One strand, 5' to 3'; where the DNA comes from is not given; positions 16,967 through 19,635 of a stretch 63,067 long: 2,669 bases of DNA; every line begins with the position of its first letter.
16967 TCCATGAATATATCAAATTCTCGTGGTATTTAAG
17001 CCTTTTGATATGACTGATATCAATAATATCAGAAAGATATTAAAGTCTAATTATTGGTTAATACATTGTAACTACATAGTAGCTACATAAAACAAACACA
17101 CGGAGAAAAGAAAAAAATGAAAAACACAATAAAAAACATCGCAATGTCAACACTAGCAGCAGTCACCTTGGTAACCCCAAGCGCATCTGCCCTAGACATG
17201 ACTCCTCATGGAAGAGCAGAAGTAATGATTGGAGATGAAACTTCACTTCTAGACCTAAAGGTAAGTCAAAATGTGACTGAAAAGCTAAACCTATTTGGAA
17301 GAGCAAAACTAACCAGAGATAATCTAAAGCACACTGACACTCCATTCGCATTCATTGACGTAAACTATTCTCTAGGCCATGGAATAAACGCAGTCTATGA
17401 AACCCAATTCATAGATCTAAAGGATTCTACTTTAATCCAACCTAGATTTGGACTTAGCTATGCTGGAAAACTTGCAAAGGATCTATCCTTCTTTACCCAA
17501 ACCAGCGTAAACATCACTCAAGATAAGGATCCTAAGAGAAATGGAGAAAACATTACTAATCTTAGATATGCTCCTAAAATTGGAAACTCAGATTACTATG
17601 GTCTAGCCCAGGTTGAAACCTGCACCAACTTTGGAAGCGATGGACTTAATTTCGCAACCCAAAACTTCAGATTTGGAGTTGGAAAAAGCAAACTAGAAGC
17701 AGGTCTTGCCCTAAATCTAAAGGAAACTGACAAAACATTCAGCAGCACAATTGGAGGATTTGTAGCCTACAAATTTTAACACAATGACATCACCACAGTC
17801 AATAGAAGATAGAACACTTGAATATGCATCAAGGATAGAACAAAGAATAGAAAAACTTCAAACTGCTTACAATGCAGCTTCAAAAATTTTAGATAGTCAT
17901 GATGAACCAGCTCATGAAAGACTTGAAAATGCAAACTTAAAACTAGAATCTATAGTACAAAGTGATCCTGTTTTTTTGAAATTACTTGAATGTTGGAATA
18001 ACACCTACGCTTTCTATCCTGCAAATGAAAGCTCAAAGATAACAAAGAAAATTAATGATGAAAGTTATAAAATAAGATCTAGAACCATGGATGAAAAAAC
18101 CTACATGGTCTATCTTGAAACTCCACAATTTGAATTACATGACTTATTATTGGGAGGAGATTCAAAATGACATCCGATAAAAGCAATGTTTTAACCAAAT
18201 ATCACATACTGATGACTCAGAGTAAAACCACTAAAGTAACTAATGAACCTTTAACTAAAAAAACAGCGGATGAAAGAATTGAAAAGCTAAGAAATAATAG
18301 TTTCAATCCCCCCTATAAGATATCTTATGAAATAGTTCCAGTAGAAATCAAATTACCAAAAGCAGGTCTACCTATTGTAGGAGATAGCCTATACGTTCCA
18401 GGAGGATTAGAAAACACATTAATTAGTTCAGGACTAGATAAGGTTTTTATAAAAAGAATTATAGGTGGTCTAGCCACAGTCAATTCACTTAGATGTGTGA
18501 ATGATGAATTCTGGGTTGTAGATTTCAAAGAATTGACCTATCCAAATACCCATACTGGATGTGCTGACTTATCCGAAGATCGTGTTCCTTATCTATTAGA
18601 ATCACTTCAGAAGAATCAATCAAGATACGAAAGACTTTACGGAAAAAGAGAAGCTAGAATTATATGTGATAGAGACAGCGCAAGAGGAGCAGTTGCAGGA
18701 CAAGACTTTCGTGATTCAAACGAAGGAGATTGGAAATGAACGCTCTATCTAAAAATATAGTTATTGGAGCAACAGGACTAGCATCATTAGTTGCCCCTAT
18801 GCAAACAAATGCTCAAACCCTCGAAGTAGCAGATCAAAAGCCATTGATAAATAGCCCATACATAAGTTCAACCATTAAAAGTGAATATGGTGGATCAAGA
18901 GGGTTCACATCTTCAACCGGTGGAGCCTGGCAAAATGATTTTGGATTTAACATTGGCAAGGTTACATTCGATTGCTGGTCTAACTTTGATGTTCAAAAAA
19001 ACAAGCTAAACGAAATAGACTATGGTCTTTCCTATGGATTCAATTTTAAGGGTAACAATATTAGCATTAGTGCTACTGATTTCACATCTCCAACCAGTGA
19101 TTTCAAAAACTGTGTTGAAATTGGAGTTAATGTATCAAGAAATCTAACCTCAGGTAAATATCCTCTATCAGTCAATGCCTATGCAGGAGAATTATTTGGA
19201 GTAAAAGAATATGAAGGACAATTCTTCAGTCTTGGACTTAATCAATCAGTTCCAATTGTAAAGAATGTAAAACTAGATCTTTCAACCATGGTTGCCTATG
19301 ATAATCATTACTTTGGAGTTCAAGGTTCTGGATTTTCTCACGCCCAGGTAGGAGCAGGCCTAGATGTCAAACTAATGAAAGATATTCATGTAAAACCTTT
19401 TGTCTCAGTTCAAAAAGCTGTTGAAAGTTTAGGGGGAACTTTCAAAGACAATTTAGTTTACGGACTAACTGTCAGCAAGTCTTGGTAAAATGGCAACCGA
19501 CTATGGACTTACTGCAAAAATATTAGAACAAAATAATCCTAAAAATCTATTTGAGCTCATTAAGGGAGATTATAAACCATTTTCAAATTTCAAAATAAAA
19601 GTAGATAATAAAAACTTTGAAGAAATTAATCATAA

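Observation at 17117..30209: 13-kb, 22-gene translationally fused operon: methyltransferase-rich, with secreted beta-barrel-like and membrane components and 11 orphan proteins (main candidate for an undescribed system)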

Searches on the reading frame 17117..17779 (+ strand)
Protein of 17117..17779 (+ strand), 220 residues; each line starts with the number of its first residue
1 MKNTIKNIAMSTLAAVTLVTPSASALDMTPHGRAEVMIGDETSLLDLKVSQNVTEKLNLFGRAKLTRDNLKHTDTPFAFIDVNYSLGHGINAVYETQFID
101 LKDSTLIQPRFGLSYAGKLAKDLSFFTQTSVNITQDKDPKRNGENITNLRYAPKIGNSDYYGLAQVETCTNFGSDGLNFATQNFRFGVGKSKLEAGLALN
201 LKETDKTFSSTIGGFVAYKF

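Call 4: search_protein_families(library=pfam, max_evalue=0.1, proteins=[window:17117-17776:+])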
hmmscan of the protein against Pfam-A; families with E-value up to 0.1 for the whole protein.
window:17117-17776:+ (220 aa): 1 family
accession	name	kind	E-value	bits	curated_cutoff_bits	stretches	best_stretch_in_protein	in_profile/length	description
PF04338.18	DUF481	-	0.0074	16.8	21.1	0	85-133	105-153/210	Protein of unknown function, DUF481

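Call 15: search_protein_families(library=phrogs, max_evalue=0.01, proteins=[window:17117-17776:+])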
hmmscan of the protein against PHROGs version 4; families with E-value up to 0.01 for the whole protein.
window:17117-17776:+ (220 aa): 0 families

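Call 50: search_protein_families(library=ncbifam, max_evalue=0.1, proteins=[window:17117-17776:+])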
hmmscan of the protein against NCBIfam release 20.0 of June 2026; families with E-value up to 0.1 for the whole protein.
window:17117-17776:+ (220 aa): 0 families

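Call 104: list_cluster_members(proteins=[window:17117-17779:+, window:18736-19488:+, window:22529-22774:+, window:24461-24895:+, window:24892-25590:+, window:28795-29496:+, window:23793-24464:+, window:26884-27585:+, window:28334-28798:+, window:26186-26887:+])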
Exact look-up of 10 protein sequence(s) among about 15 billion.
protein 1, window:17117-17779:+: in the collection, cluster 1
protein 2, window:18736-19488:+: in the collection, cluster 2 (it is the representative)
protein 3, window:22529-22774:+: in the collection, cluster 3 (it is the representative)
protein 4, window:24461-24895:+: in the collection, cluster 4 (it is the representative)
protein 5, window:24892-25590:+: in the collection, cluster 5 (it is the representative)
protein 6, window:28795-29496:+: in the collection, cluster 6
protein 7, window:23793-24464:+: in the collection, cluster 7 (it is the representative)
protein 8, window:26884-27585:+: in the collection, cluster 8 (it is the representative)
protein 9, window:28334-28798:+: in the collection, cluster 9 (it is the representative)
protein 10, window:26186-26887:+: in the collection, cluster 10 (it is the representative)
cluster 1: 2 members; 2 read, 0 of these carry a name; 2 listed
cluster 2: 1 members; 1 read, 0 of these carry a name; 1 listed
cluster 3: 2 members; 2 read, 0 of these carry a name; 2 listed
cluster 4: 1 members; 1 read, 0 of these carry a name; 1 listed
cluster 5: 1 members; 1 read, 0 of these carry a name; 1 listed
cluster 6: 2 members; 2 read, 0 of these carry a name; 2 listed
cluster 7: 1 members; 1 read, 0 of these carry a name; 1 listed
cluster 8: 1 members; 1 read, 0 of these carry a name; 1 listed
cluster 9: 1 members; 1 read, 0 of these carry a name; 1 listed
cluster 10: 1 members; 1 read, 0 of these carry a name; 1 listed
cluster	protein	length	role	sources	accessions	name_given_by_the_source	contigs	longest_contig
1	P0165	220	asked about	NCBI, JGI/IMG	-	-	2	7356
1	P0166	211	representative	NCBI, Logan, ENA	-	-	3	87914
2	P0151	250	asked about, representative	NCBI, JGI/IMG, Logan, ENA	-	-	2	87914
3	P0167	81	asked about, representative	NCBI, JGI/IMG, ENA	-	-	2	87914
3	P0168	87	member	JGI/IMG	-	-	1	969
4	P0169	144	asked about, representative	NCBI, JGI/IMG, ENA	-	-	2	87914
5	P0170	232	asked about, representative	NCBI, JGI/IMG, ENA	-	-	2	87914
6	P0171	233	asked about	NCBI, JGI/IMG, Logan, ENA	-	-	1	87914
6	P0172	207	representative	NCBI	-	-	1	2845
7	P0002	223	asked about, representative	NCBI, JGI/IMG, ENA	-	-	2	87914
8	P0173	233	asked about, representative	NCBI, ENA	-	-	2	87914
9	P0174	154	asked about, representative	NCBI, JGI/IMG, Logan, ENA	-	-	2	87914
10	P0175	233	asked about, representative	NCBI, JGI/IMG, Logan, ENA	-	-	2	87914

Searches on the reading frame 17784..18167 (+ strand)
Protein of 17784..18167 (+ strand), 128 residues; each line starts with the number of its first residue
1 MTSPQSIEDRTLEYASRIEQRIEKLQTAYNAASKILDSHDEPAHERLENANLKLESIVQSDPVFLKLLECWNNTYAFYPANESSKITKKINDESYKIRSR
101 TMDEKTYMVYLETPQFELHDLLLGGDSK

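Call 4: search_protein_families(library=pfam, max_evalue=0.1, proteins=[window:17784-18167:+])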
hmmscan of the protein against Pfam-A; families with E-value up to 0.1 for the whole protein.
window:17784-18167:+ (128 aa): 1 family
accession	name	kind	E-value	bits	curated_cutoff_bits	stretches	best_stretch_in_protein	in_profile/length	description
PF07554.19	FIVAR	-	0.099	13.7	29.2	1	14-59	21-68/71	FIVAR domain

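Call 15: search_protein_families(library=phrogs, max_evalue=0.01, proteins=[window:17784-18167:+])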
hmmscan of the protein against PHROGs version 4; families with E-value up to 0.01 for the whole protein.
window:17784-18167:+ (128 aa): 0 families

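Call 50: search_protein_families(library=ncbifam, max_evalue=0.1, proteins=[window:17784-18167:+])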
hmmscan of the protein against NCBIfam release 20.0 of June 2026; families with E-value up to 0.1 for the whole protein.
window:17784-18167:+ (128 aa): 1 family
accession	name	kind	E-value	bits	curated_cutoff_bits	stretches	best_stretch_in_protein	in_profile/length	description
NF006210.0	PRK08335.1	equivalog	0.02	14.1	339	1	60-109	197-246/275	translation initiation factor IF-2B subunit alpha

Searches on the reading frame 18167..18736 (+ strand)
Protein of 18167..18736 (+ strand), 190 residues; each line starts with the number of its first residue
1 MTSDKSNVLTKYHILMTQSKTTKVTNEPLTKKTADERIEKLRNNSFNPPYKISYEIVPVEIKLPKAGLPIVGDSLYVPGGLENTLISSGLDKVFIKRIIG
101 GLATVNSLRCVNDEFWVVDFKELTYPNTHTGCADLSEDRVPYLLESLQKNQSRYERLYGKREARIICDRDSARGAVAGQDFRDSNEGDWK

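Call 4: search_protein_families(library=pfam, max_evalue=0.1, proteins=[window:18167-18736:+])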
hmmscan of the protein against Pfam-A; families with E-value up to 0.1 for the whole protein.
window:18167-18736:+ (190 aa): 0 families

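Call 15: search_protein_families(library=phrogs, max_evalue=0.01, proteins=[window:18167-18736:+])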
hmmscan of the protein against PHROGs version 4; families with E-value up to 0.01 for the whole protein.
window:18167-18736:+ (190 aa): 0 families

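Call 50: search_protein_families(library=ncbifam, max_evalue=0.1, proteins=[window:18167-18736:+])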
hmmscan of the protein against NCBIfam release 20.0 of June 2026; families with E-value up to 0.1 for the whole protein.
window:18167-18736:+ (190 aa): 1 family
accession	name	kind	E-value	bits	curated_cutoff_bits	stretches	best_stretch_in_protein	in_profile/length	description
NF006563.0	PRK09070.1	equivalog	0.054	12.1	514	1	135-184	19-70/447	aminodeoxychorismate synthase component I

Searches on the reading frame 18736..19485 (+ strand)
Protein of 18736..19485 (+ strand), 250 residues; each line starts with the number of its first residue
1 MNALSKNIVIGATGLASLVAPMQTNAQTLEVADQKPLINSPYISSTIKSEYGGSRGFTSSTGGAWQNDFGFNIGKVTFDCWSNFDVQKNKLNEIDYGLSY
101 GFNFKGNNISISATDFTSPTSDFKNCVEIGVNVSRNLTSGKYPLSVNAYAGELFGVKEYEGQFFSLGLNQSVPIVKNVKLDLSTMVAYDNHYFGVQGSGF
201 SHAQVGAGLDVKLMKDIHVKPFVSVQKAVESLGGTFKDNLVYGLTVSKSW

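Call 4: search_protein_families(library=pfam, max_evalue=0.1, proteins=[window:18736-19485:+])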
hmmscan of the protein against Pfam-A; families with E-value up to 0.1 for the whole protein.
window:18736-19485:+ (250 aa): 0 families

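Call 15: search_protein_families(library=phrogs, max_evalue=0.01, proteins=[window:18736-19485:+])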
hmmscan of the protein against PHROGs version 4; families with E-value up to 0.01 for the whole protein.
window:18736-19485:+ (250 aa): 0 families

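Call 50: search_protein_families(library=ncbifam, max_evalue=0.1, proteins=[window:18736-19485:+])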
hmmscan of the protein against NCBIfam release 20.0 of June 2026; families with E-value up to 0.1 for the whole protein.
window:18736-19485:+ (250 aa): 0 families

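Call 51: find_homologous_proteins(query=window:18736-19485:+, max_evalue=0.001)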
Query window:18736-19485:+ (250 aa): 1 proteins with E <= 0.001 among 909 candidates.
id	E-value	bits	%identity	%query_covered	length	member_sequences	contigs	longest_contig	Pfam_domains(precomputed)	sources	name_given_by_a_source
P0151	1.1e-161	554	100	100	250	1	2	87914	-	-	-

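Call 52: find_encoding_contigs(protein=P0151, flank=1000, max_places=4)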
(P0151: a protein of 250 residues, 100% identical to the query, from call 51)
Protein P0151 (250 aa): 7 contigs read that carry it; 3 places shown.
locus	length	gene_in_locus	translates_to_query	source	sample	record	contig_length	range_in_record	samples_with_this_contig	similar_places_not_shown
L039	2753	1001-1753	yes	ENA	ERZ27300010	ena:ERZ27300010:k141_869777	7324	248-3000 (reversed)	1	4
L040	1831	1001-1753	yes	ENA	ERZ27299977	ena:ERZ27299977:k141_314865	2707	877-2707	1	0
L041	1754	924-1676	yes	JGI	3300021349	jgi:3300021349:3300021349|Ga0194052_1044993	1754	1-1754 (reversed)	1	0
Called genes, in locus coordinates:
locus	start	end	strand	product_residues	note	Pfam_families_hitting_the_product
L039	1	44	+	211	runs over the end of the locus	-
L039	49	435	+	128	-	-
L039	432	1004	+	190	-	-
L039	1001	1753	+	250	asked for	-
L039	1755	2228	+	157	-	-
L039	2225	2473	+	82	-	-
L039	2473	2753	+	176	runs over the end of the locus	?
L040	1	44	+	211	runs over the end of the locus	-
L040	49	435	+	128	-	-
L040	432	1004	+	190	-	-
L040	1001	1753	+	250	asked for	-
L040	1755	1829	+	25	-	?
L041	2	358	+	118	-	?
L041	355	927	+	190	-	-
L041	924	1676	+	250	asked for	-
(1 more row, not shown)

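Call 74: predict_structure(protein=window:18736-19485:+)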
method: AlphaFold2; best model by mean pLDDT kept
length: 250 residues; sequences in the alignment: 1
mean_pLDDT: 26.7   pTM: 0.15
mean pLDDT of the five models: 26.7, 25.2, 24.6, 24.2, 23.9
residues with pLDDT >= 90: 0; 70-90: 0; 50-70: 0; < 50: 250
segments of 3 or more residues with pLDDT < 50: 1-250
pLDDT, mean of each block of 10 residues (from residue 1): 27 26 30 26 25 28 29 28 27 25 25 27 28 28 28 25 26 26 25 27 25 25 27 30 24
secondary structure, 60 per line:
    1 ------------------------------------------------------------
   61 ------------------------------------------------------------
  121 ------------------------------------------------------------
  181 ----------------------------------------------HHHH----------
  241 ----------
elements in order: H227-230

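Call 96: search_solved_structures(query=A3, max_evalue=10)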
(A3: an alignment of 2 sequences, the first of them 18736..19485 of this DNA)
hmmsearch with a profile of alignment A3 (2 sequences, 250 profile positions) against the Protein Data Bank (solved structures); distinct sequences matched with E-value up to 10: 4.
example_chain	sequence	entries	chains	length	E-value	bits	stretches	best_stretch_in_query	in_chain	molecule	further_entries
9xu3_z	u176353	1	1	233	0.28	14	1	196-250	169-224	Protein FAM204A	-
7oya_H1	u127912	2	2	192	1.1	12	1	168-234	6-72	60S ribosomal protein L9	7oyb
3p8c_D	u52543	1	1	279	1.4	11.7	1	105-183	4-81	Wiskott-Aldrich syndrome protein family member 1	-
7usc_C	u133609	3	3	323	1.9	11.3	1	105-183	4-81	Wiskott-Aldrich syndrome protein family member 1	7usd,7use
